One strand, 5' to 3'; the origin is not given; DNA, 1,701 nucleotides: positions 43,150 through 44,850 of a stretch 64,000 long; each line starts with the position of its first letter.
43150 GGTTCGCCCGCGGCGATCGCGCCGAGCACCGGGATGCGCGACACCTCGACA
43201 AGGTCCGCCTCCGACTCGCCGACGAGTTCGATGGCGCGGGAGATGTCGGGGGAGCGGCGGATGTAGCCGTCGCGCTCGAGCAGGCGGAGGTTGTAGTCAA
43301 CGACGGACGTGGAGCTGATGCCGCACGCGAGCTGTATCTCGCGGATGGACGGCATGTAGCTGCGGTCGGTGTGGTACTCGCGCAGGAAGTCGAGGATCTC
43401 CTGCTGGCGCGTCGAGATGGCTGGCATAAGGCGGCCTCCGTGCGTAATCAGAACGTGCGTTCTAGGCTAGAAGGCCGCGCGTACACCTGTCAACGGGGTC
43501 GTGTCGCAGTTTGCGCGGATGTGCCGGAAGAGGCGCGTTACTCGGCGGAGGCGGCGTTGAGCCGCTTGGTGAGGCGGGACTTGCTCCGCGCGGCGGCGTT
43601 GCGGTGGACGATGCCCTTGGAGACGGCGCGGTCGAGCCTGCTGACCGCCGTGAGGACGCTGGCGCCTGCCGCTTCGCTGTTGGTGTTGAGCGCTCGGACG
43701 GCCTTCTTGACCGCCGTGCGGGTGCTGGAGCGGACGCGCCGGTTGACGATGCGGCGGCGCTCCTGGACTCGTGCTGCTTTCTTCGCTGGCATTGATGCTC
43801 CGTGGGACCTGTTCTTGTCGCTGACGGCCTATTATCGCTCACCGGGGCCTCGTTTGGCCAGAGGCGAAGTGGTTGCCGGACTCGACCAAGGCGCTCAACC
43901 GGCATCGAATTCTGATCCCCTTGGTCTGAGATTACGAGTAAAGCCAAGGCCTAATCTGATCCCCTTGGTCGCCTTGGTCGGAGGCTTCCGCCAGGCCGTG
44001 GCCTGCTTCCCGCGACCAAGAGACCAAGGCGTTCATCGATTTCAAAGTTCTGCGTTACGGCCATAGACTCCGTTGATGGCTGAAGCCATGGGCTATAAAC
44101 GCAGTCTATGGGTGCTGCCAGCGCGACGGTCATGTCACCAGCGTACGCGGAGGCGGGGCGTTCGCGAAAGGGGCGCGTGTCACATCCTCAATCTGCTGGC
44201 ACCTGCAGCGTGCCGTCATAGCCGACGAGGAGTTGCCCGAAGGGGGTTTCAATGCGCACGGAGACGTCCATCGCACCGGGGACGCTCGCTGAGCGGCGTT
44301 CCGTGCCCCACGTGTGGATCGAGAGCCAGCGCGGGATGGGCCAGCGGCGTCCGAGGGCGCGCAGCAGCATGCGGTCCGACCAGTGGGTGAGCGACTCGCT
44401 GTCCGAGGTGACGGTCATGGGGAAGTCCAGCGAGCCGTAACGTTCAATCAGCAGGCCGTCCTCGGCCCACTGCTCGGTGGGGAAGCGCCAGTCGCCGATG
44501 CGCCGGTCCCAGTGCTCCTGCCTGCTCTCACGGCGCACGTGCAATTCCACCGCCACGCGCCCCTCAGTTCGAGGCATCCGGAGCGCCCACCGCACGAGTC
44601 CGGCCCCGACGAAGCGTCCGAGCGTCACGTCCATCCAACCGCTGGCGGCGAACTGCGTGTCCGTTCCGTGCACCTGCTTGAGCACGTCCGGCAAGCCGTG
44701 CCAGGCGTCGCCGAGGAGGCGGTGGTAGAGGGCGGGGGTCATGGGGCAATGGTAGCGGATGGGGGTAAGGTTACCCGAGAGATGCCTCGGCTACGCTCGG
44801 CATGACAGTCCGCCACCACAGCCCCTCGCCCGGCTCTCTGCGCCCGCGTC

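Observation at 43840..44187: About 350 bp of ORF-free, highly self-complementary sequence between the DUF4166 gene and rpsT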

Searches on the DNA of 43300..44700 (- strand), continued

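Call 68: search_with_rna_model(model_id=R1, sources=[L121, L122, L123, L124, L125], max_evalue=1)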
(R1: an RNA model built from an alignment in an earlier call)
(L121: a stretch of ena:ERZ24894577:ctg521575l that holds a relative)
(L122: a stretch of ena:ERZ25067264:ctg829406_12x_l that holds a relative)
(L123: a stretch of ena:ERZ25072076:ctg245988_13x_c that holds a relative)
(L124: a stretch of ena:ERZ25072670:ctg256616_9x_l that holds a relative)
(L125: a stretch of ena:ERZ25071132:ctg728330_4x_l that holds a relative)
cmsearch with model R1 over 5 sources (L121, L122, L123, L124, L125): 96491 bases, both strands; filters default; matches with E-value up to 1: 9.
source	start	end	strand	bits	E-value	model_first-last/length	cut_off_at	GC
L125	5807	5995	+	132.5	6.1e-33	1-196/196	no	0.58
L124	9469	9657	+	131.7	9.6e-33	1-196/196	no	0.57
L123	9468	9656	+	131.2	1.3e-32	1-196/196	no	0.58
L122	9469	9657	+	129.7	3.2e-32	1-196/196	no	0.57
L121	9464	9652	+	115.2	1.8e-28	1-196/196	no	0.57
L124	9486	9562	-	19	0.0016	18-96/196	no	0.64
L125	5824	5900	-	17.9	0.0031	18-96/196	no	0.65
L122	9486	9562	-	15.5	0.013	18-96/196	no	0.62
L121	9481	9558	-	11.7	0.13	18-96/196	no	0.59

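Call 70: search_with_rna_model(model_id=R1, sources=[window, L001, L002, L003, L004, L005, L006, L007, L010, L012, L121, L122, L123, L124, L125], max_evalue=1e-20, make_alignment=true)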
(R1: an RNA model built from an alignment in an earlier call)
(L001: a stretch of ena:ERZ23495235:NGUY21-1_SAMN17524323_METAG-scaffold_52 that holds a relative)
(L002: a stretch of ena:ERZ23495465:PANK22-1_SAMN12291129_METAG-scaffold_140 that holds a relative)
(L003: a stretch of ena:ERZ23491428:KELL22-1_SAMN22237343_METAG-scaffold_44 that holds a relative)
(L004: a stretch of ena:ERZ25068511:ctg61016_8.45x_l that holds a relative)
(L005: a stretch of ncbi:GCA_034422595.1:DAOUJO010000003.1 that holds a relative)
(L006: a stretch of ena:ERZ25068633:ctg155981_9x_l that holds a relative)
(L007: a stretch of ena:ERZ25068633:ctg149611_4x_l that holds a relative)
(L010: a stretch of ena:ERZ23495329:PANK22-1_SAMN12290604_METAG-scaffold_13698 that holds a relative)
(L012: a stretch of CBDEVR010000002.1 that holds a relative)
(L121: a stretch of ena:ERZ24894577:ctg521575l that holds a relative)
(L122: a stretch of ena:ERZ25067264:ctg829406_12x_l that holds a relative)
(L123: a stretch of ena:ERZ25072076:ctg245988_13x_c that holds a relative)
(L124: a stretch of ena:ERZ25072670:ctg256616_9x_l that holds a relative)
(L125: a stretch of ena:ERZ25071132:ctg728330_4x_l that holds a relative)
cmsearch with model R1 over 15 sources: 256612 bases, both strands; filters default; matches with E-value up to 1e-20: 16.
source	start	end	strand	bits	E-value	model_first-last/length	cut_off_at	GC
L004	5745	5938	+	207.7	5.3e-52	1-196/196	no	0.62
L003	5745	5938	+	205.8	1.6e-51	1-196/196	no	0.61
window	43856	44052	-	201.6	2e-50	1-196/196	no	0.58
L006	5741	5937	+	201.3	2.4e-50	1-196/196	no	0.58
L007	5741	5937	+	200.9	3e-50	1-196/196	no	0.59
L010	2528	2722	+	195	1e-48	1-196/196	no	0.61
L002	5733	5929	+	185.1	3.9e-46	1-196/196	no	0.58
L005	5746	5937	+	175.6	1.1e-43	1-196/196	no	0.57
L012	2744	2937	+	154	4.2e-38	1-196/196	no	0.57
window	25406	25589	+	148.2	1.4e-36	1-196/196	no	0.53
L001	5741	5937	+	137.3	9e-34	1-196/196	no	0.56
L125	5807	5995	+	132.5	1.6e-32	1-196/196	no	0.58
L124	9469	9657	+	131.7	2.5e-32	1-196/196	no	0.57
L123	9468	9656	+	131.2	3.6e-32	1-196/196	no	0.58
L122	9469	9657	+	129.7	8.4e-32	1-196/196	no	0.57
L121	9464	9652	+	115.2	4.8e-28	1-196/196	no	0.57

Alignment A5: 16 matches aligned to the model, 200 columns, each read 5' to 3' on its own strand. Consensus structure (alignment columns), stored with it:
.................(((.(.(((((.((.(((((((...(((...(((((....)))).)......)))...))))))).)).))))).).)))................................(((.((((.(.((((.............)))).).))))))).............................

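Call 76: search_with_rna_model(model_id=R1, sources=[L126, L127, L128, L129, L130], max_evalue=1)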
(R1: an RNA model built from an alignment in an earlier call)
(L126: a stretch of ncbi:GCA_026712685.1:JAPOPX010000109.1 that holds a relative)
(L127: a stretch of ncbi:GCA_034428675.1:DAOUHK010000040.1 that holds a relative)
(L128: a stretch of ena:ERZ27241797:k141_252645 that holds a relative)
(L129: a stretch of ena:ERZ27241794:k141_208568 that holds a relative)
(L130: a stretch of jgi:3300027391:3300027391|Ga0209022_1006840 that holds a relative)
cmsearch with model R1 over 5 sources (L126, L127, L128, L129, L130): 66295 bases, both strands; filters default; matches with E-value up to 1: 2.
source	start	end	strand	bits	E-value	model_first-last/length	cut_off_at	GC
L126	14112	14300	+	115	1.4e-28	1-196/196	no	0.5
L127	14112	14300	+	115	1.4e-28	1-196/196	no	0.5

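Call 101: search_with_rna_model(model_id=R1, sources=[L131, L132], max_evalue=1)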
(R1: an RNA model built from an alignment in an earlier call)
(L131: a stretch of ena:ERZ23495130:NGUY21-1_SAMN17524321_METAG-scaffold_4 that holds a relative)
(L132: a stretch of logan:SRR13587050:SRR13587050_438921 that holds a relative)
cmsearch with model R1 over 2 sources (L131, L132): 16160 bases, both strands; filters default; matches with E-value up to 1: 1.
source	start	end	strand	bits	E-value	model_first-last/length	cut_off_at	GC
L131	10206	10220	+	6.5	0.45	48-62/196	no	0.73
